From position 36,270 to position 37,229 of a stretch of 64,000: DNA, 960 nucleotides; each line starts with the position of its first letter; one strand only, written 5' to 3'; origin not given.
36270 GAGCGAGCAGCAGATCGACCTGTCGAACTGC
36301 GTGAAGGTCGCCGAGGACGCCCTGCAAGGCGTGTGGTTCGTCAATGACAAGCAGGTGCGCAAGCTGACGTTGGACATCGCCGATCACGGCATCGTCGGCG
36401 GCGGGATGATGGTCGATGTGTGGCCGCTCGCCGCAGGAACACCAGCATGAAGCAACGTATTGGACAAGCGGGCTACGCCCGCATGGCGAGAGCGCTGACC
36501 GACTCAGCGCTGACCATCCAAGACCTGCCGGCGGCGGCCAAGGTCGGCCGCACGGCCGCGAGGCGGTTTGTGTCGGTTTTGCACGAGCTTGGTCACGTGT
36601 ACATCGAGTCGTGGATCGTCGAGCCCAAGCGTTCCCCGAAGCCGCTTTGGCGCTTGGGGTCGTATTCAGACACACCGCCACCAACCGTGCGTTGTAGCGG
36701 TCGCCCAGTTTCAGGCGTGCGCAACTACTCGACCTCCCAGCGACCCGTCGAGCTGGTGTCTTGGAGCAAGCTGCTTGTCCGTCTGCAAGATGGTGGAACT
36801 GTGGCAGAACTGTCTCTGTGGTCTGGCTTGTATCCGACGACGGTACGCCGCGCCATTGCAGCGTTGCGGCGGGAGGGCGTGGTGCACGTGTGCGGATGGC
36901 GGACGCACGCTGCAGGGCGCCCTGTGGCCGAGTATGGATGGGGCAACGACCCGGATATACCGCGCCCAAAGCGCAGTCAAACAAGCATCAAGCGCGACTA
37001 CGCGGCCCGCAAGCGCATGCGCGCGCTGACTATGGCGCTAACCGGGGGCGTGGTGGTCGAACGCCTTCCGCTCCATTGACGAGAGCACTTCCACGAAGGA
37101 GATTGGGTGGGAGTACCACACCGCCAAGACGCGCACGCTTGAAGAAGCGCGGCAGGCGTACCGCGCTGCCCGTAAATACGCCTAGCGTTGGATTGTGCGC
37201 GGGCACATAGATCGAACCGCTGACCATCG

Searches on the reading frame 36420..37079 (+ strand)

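Call 77: search_protein_families(library=pfam, max_evalue=0.001, proteins=[window:36420-37079:+])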
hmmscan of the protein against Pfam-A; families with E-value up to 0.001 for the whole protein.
window:36420-37079:+ (219 aa): 1 family
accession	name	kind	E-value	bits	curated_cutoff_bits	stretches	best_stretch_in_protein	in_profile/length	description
PF09339.16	HTH_IclR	-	7.2e-06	26.1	22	0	123-155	15-48/52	IclR helix-turn-helix domain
